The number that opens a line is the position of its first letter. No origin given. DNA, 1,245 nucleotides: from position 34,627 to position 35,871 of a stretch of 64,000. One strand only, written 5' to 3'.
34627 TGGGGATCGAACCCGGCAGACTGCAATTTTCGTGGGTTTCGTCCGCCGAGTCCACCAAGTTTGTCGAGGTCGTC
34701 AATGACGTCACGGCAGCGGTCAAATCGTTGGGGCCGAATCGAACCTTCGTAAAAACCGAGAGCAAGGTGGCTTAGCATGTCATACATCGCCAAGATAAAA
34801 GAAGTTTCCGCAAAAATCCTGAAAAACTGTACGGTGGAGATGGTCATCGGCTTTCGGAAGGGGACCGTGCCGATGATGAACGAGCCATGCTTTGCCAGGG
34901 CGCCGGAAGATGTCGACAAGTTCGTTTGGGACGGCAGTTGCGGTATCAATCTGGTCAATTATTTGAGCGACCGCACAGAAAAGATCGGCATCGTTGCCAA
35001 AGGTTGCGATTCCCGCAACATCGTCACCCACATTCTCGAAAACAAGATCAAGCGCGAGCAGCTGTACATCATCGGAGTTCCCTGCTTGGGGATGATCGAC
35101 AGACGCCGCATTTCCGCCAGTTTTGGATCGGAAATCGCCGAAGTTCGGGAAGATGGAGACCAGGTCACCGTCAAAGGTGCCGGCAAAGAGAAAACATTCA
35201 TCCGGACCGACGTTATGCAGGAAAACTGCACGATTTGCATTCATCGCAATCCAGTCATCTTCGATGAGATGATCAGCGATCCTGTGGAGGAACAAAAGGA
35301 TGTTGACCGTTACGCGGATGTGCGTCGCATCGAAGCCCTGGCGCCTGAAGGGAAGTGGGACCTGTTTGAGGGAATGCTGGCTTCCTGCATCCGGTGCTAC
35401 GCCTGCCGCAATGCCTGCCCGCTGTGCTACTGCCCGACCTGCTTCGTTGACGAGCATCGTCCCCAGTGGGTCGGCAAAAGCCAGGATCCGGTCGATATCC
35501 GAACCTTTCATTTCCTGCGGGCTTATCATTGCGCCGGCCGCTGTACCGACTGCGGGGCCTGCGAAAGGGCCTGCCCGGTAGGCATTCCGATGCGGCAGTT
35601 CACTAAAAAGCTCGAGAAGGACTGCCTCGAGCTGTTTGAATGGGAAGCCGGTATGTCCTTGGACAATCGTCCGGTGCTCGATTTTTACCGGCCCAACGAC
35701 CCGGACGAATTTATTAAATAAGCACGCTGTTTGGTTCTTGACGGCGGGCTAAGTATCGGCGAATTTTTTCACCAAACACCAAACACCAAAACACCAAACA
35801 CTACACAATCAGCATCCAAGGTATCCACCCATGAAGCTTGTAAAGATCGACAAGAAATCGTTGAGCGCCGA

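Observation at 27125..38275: DsrC-centred redox island: Tmc complex, an HdrBC-less Sec-HdrA/MvhD/NAD(P)H-module operon, and dsrC side by side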

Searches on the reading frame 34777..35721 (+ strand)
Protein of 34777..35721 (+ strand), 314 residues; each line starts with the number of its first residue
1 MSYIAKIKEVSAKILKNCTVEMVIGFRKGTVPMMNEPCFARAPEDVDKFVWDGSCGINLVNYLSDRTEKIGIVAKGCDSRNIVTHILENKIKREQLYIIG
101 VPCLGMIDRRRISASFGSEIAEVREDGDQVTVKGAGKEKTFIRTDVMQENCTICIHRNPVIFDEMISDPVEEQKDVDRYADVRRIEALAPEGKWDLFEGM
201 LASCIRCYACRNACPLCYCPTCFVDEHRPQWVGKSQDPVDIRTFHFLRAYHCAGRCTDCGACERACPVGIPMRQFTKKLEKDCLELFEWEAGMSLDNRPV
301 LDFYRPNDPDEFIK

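Call 9: search_protein_families(library=pfam, proteins=[window:34777-35721:+], max_evalue=0.001)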
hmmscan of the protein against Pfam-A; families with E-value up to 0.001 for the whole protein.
window:34777-35721:+ (314 aa): 4 families
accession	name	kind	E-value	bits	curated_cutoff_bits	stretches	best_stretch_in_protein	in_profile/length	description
PF13183.11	Fer4_8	-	5.2e-07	30.5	27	1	201-270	2-68/68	4Fe-4S dicluster domain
PF13187.11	Fer4_9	-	2.7e-05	24.5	27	0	204-269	2-50/52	4Fe-4S dicluster domain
PF00037.32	Fer4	-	2.9e-05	24.1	21.1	1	255-270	7-22/24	4Fe-4S binding domain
PF12797.12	Fer4_2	-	0.00014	22.1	24.5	0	203-215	9-21/22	4Fe-4S binding domain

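Call 17: find_homologous_proteins(query=window:34777-35721:+, max_evalue=0.00001)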
Query window:34777-35721:+ (314 aa): 7576 proteins with E <= 0.00001 among 8000 candidates; the best 120 are listed.
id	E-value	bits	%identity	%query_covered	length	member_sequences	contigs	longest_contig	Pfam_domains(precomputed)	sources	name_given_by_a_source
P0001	2.2e-218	742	100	100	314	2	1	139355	PF13183.12,PF13187.12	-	-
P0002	1.3e-196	670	88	100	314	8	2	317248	PF12797.13,PF00037.33,PF13183.12,PF13187.12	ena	-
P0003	4.5e-194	662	87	100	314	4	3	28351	PF12797.13,PF00037.33,PF13183.12,PF13187.12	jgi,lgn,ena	-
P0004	4.9e-191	652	87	100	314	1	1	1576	PF12797.13,PF00037.33,PF13183.12,PF13187.12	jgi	jgi:ferredoxin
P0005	1.1e-190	651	85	100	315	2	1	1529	PF12797.13,PF00037.33,PF13183.12,PF13187.12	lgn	-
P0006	2.7e-190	650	86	100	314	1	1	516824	PF12797.13,PF00037.33,PF13183.12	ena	-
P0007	7.5e-190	648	86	100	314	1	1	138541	PF12797.13,PF00037.33,PF13183.12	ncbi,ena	-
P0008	1.8e-189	647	87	100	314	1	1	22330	PF12797.13,PF00037.33,PF13183.12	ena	-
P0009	2.0e-189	647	86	100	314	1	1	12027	PF12797.13,PF00037.33,PF13183.12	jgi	jgi:ferredoxin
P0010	1.6e-186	637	84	100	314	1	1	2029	PF12797.13,PF00037.33,PF13183.12,PF13187.12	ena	-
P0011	7.6e-186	635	84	100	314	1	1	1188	PF12797.13,PF00037.33,PF13183.12,PF13187.12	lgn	-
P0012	1.1e-183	628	82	100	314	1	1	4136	PF12797.13,PF00037.33,PF13183.12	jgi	jgi:ferredoxin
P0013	1.7e-181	621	81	100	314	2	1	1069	-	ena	-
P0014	2.3e-179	614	80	100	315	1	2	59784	PF13183.12,PF13187.12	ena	-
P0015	1.6e-177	608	80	100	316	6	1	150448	PF12797.13,PF13183.12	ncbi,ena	-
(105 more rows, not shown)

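Call 18: find_related_loci(query=window:34777-35721:+, collection=genome_contigs, flank=10000)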
Query window:34777-35721:+ (314 aa) in genome_contigs; peptide patterns used: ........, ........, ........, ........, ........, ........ (x = any residue, [..] = any of these).
360 stretches matched a pattern; 317 encode a relative of the query (tblastn E <= 1e-3); the best 80 are kept; 80 distinct loci.
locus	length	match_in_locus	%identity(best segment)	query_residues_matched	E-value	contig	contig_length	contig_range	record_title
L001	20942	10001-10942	89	1-314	0e+0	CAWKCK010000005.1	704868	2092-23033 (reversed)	MAG: uncultured delta proteobacterium isolate MFD03804.bin.1.209 genome assembly, contig: contig_3164, whole genome shot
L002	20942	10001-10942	88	1-314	0e+0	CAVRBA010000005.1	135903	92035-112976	MAG: uncultured delta proteobacterium isolate MFD03551.bin.2.4 genome assembly, contig: contig_11337, whole genome shotg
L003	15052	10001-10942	81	1-314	6e-178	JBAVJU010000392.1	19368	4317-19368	MAG: Desulfobacterales bacterium isolate MFD04317_ilm_asm_bin18 k127_194154, whole genome shotgun sequence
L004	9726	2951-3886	79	3-314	1e-177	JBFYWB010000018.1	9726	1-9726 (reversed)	MAG: Deltaproteobacteria bacterium isolate PPR_0338 PPR_0338_bin.40.fa_k121_177512, whole genome shotgun sequence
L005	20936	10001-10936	80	3-314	6e-177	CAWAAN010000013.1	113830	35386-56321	MAG: uncultured delta proteobacterium isolate MFD01721.bin.2.15 genome assembly, contig: contig_46220, whole genome shot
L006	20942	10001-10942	79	1-314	1e-175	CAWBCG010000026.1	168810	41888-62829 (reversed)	MAG: uncultured delta proteobacterium isolate MFD02923.bin.2.57 genome assembly, contig: contig_21625, whole genome shot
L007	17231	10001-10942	79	1-314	7e-176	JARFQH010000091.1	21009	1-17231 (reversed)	MAG: Desulfobacteraceae bacterium isolate MAG_Ve_Sed_19 k141_5229782, whole genome shotgun sequence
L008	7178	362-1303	79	1-314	2e-175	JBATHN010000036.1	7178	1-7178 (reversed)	MAG: Desulfobacterales bacterium isolate MFD10306_ilm_asm_bin28 k127_198385, whole genome shotgun sequence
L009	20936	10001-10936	80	3-314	2e-173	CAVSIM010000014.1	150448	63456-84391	MAG: uncultured delta proteobacterium isolate MFD01721.bin.3.168 genome assembly, contig: contig_35108, whole genome sho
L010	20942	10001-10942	78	1-314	5e-173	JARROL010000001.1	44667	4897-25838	MAG: Desulfobacterales bacterium isolate Spart_149_MAG scaffold_423, whole genome shotgun sequence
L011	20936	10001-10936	79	3-314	2e-171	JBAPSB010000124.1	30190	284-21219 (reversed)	MAG: Desulfobacterales bacterium isolate MFD01244_ilm_asm_bin11 k127_123510, whole genome shotgun sequence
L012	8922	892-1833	80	1-314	4e-177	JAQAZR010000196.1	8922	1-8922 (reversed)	MAG: Deltaproteobacteria bacterium isolate MAG_302_bin-18 302_bin-18_ctg-196, whole genome shotgun sequence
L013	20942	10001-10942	73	1-314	5e-166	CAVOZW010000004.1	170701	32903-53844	MAG: uncultured delta proteobacterium isolate MFD09964.bin.1.31 genome assembly, contig: contig_20988, whole genome shot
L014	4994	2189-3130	73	1-314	2e-167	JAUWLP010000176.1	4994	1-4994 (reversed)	MAG: Desulfobacteraceae bacterium isolate CSMAG_2375 CSMAG_2375_k141_540045_length_4994_cov_13.9384, whole genome shotgu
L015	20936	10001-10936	72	3-314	7e-164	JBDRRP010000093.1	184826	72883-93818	MAG: Pseudomonadota bacterium isolate MEGAHIT-group-2.99 k141_616000, whole genome shotgun sequence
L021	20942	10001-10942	73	1-314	3e-163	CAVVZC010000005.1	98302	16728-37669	MAG: uncultured delta proteobacterium isolate MFD03551.bin.1.10 genome assembly, contig: contig_12455, whole genome shot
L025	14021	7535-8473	73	2-314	4e-162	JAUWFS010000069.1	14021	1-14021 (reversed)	MAG: Deltaproteobacteria bacterium isolate CSMAG_2222 CSMAG_2222_k141_2003147_length_14021_cov_13.9794, whole genome sho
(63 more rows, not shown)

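Call 26: search_solved_structures(query=window:34777-35721:+, max_evalue=0.01)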
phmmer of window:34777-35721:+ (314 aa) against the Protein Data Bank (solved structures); distinct sequences matched with E-value up to 0.01: 4.
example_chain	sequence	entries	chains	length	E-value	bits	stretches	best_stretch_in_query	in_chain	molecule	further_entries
7bkb_E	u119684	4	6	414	1.4e-19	73.7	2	199-289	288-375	Formate dehydrogenase, beta subunit (F420)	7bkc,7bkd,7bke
8rvu_E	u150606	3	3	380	1.3e-16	63.9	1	192-300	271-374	Formate dehydrogenase, beta subunit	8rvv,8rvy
9t1s_M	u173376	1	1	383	1.6e-16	63.6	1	202-293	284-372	formate dehydrogenase (coenzyme F420)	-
1clf_A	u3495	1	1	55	0.0053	19.2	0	253-273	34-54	FERREDOXIN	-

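Call 33: search_protein_families(library=pfam, proteins=[L005:4156-6057:+, L005:3637-4134:+, L021:14210-14854:-, L025:363-2129:+, L025:2122-3003:+, L021:13773-14213:+], max_evalue=0.00001)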
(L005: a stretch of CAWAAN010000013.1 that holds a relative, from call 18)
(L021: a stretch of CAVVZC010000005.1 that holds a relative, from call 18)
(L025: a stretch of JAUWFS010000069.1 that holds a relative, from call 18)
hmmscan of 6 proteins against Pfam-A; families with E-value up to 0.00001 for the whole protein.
L005:4156-6057:+ (633 aa): 6 families
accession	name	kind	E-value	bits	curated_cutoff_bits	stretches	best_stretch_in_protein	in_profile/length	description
PF01512.22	Complex1_51K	-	6.1e-44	150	31.2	1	196-366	1-149/150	Nuo51 FMN-binding domain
PF10589.14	NADH_4Fe-4S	-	2.8e-30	104.5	23.5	1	477-561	1-85/85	NADH-ubiquinone oxidoreductase-F iron-sulfur binding region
PF00037.32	Fer4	-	5e-09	36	21.1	1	610-630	3-23/24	4Fe-4S binding domain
PF14697.11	Fer4_21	-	1.9e-08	34.8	35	1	579-631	2-58/59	4Fe-4S dicluster domain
PF13237.11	Fer4_10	-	1.2e-07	32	25.5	1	578-625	2-52/53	4Fe-4S dicluster domain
PF13187.11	Fer4_9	-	2.7e-06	27.7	27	1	584-627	1-49/52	4Fe-4S dicluster domain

L005:3637-4134:+ (165 aa): 1 family
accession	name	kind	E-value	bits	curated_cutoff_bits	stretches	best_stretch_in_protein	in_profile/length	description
PF01257.25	2Fe-2S_thioredx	-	4e-49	166.6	24.8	1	26-165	6-145/145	Thioredoxin-like [2Fe-2S] ferredoxin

L021:14210-14854:- (214 aa): 5 families
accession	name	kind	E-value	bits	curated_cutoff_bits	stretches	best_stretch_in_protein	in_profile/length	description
PF13510.11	Fer2_4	-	2.9e-18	66.1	22.8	1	2-78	3-81/82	2Fe-2S iron-sulfur cluster binding domain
PF10588.14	NADH-G_4Fe-4S_3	-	1.8e-09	37.4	27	1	85-120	1-36/40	NADH-ubiquinone oxidoreductase-G iron-sulfur binding region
PF22117.2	Fer4_Nqo3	-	3.5e-09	37.2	27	1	142-208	3-66/67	NADH-quinone oxidoreductase subunit 3, ferredoxin-like domain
PF12838.12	Fer4_7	-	2.9e-07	31.3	27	1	149-207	1-52/52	4Fe-4S dicluster domain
PF00037.32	Fer4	-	1.3e-06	28.4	21.1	0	192-208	7-23/24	4Fe-4S binding domain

L025:363-2129:+ (588 aa): 9 families
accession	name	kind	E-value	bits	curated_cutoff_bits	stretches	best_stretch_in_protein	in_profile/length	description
PF13183.11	Fer4_8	-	8.6e-21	74.7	27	2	334-409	1-68/68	4Fe-4S dicluster domain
PF13187.11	Fer4_9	-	8.2e-14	51.8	27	1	501-566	1-50/52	4Fe-4S dicluster domain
PF13237.11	Fer4_10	-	5.3e-12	45.9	25.5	1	499-564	6-53/53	4Fe-4S dicluster domain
PF13534.11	Fer4_17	-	1.4e-11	45.2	22.2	1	502-567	2-60/61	4Fe-4S dicluster domain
PF12838.12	Fer4_7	-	4.4e-11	43.5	27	0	338-409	2-52/52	4Fe-4S dicluster domain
PF13746.11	Fer4_18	-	1.3e-07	32.3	27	0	379-413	46-79/114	4Fe-4S dicluster domain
PF13484.11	Fer4_16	-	1.8e-07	32.3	30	0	461-514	15-65/66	4Fe-4S double cluster binding domain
PF14697.11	Fer4_21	-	6.1e-06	26.7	35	0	497-515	36-54/59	4Fe-4S dicluster domain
PF02665.19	Nitrate_red_gam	-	8.4e-06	26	22.9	0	95-186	51-146/217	Nitrate reductase gamma subunit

L025:2122-3003:+ (293 aa): 1 family
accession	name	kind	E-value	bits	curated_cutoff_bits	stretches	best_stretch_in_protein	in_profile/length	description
PF02754.22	CCG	-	1e-23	83.6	20.6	2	150-240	1-85/85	Cysteine-rich domain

L021:13773-14213:+ (146 aa): 1 family
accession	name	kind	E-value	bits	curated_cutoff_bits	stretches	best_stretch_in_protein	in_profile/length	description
PF04246.17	RseC_MucC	-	2.1e-35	121.9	24.4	1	13-141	5-130/130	Positive regulator of sigma(E), RseC/MucC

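Call 51: search_protein_families(library=ncbifam, proteins=[window:34777-35721:+], max_evalue=0.0001)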
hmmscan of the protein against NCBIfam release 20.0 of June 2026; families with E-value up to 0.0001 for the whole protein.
window:34777-35721:+ (314 aa): 0 families

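Call 64: predict_structure(alignment_id=A1)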
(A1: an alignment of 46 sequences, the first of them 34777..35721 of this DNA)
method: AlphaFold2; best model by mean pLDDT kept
length: 314 residues; sequences in the alignment: 46
mean_pLDDT: 77.5   pTM: 0.76
mean pLDDT of the five models: 77.5, 76.6, 73.5, 73.0, 72.7
residues with pLDDT >= 90: 74; 70-90: 160; 50-70: 47; < 50: 33
segments of 3 or more residues with pLDDT < 50: 216-233, 302-314
pLDDT, mean of each block of 10 residues (from residue 1): 88 97 87 79 95 65 78 87 77 90 83 76 84 87 86 87 93 87 92 90 76 49 41 67 73 67 72 76 78 63 46 39
secondary structure, 60 per line:
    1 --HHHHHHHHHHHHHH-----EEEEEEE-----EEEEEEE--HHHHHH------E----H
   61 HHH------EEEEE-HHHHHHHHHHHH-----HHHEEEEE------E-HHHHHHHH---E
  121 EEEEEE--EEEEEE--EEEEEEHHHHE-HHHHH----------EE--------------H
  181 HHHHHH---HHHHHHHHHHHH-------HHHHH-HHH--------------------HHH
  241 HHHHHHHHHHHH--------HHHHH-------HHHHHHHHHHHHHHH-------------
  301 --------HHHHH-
elements in order: H3-16 E22-28 E34-40 H43-48 H60-63 E70-74 H76-87 E96-100 H109-116 E120-126 E129-134 E137-142 H143-146 H149-153 H180-186 H190-201 H209-213 H238-252 H261-265 H273-287 H309-313

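Call 66: fold_search(model_id=the predicted structure, library=pdb)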
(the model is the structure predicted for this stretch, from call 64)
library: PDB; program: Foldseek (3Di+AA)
matches with E <= 10: 394; with E <= 0.001: 20
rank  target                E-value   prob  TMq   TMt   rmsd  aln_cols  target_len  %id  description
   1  7bkb_E                3.9e-16  1.00  0.70  0.55   7.0       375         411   21  Formate dehydrogenase - heterodisulfide reductase - formylmethanofuran dehydrogenase complex from Methanospirillum hun (released 2021-09-29)
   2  8rvu_E                1.9e-14  1.00  0.69  0.58   7.5       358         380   19  CryoEM structure of the Elp-Hdr complex of Methanothermobacter marburgensis state 2 (composite structure) (released 2025-05-14)
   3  4ci0_C                3.4e-07  1.00  0.39  0.44   9.0       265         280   11  Electron cryo-microscopy of F420-reducing NiFe hydrogenase Frh (released 2014-02-26)
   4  5dqr_E                6.8e-07  1.00  0.37  0.30  17.3       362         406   13  The crystal structure of Arabidopsis 7-hydroxymethyl chlorophyll a reductase (HCAR) (released 2016-04-20)
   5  5dqr_D                1.8e-06  1.00  0.36  0.29  15.2       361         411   12  The crystal structure of Arabidopsis 7-hydroxymethyl chlorophyll a reductase (HCAR) (released 2016-04-20)
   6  6qii_B                2.4e-06  1.00  0.39  0.42   3.8       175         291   14  Xenon derivatization of the F420-reducing [NiFe] hydrogenase complex from Methanosarcina barkeri (released 2019-10-23)
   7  6qgr_B                2.8e-06  1.00  0.39  0.41   4.0       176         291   14  The F420-reducing [NiFe] hydrogenase complex from Methanosarcina barkeri at the Nia-S state (released 2019-10-23)
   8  5dqr_A                3.2e-06  1.00  0.37  0.30  14.8       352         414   13  The crystal structure of Arabidopsis 7-hydroxymethyl chlorophyll a reductase (HCAR) (released 2016-04-20)
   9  5dqr_B                4.2e-06  1.00  0.36  0.29  16.3       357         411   12  The crystal structure of Arabidopsis 7-hydroxymethyl chlorophyll a reductase (HCAR) (released 2016-04-20)
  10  5dqr_F                5.3e-06  1.00  0.37  0.29  16.3       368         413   12  The crystal structure of Arabidopsis 7-hydroxymethyl chlorophyll a reductase (HCAR) (released 2016-04-20)
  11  9r51_B                8.9e-06  1.00  0.37  0.41   4.1       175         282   16  Dimeric state of the F420-reducing hydrogenase from Methanothermococcus thermolithotrophicus in crystalline form 1 (released 2025-10-22)
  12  8riu_B                1.1e-05  1.00  0.36  0.31   4.5       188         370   13  Crystal structure of the F420-reducing carbon monoxide dehydrogenase component from the ethanotroph Candidatus Ethanop (released 2024-10-02)
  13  9r52_B                1.1e-05  1.00  0.36  0.40   5.4       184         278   16  Dimeric state of the F420-reducing hydrogenase from Methanothermococcus thermolithotrophicus in crystalline form 2 (released 2025-10-22)
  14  5dqr_C                1.1e-05  1.00  0.37  0.29  19.2       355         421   12  The crystal structure of Arabidopsis 7-hydroxymethyl chlorophyll a reductase (HCAR) (released 2016-04-20)
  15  7npa_A                3.9e-05  1.00  0.38  0.21   4.0       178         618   12  Crystal structure of the Coenzyme F420-dependent sulfite reductase from Methanothermococcus thermolithotrophicus at 1. (released 2022-03-23)
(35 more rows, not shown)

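Call 68: search_protein_families(library=pfam, proteins=[L005:6076-9336:+, L003:5434-9534:+], max_evalue=0.000001)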
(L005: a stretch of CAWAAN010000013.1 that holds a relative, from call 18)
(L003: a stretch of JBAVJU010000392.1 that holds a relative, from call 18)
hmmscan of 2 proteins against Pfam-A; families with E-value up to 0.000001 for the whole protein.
L005:6076-9336:+ (1086 aa): 9 families
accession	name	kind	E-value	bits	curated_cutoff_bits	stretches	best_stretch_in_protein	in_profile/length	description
PF07992.20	Pyr_redox_2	-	2.3e-23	83.5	26.1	2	671-787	4-119/291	Pyridine nucleotide-disulphide oxidoreductase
PF13510.11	Fer2_4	-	3.9e-18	65.7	22.8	1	1-78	3-81/82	2Fe-2S iron-sulfur cluster binding domain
PF00037.32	Fer4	-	3.8e-17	61.7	21.1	0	159-176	4-21/24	4Fe-4S binding domain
PF12838.12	Fer4_7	-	1.2e-14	55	27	2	122-176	1-51/52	4Fe-4S dicluster domain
PF14697.11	Fer4_21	-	5.5e-09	36.5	35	1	120-179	5-58/59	4Fe-4S dicluster domain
PF13450.12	NAD_binding_8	-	2e-08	34.8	21.9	1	672-708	1-37/68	NAD(P)-binding Rossmann-like domain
PF12837.12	Fer4_6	-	2.4e-07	30.8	25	0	1042-1064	2-24/24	4Fe-4S binding domain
PF13484.11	Fer4_16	-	3.2e-07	31.5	30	0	163-246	2-66/66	4Fe-4S double cluster binding domain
PF13187.11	Fer4_9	-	3.9e-07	30.4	27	0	123-176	2-50/52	4Fe-4S dicluster domain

L003:5434-9534:+ (1366 aa): 14 families
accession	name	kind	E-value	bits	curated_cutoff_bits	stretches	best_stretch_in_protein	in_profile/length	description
PF07992.20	Pyr_redox_2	-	5.6e-56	190.5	26.1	3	131-428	2-291/291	Pyridine nucleotide-disulphide oxidoreductase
PF13450.12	NAD_binding_8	-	5.6e-18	65.4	21.9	2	952-987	1-36/68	NAD(P)-binding Rossmann-like domain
PF14691.11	Fer4_20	-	3.5e-17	62.7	25.8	1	36-116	26-109/113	Dihydroprymidine dehydrogenase domain II, 4Fe-4S cluster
PF00070.33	Pyr_redox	-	9.1e-14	52.2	22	0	262-332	1-75/82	Pyridine nucleotide-disulphide oxidoreductase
PF01266.30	DAO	-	9.5e-13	48.8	27.9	0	952-985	4-38/353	FAD dependent oxidoreductase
PF01593.30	Amino_oxidase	-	1.9e-10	41.1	19.8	0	957-985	1-29/443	Flavin containing amine oxidoreductase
PF01494.25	FAD_binding_3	-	4.1e-10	39.9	22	0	131-164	3-36/349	FAD binding domain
PF13738.12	Pyr_redox_3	-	4.1e-10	39.8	30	0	219-412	128-305/305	Pyridine nucleotide-disulphide oxidoreductase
PF12831.13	FAD_oxidored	-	1.3e-09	38.3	27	0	951-987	3-39/416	FAD dependent oxidoreductase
PF00890.30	FAD_binding_2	-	2.9e-09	37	20.4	0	952-985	4-37/414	FAD binding domain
PF13454.12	NAD_binding_9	-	6.7e-08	33.1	21.8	0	659-716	103-154/155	FAD-NAD(P)-binding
PF01946.23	Thi4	-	1.3e-07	31.5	26.2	0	131-168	19-57/235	Thi4 family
PF03486.20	HI0933_like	-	4.1e-07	30.1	50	0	131-166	2-37/244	HI0933-like protein Rossmann domain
PF12838.12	Fer4_7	-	4.4e-07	30.7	27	1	1295-1343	2-52/52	4Fe-4S dicluster domain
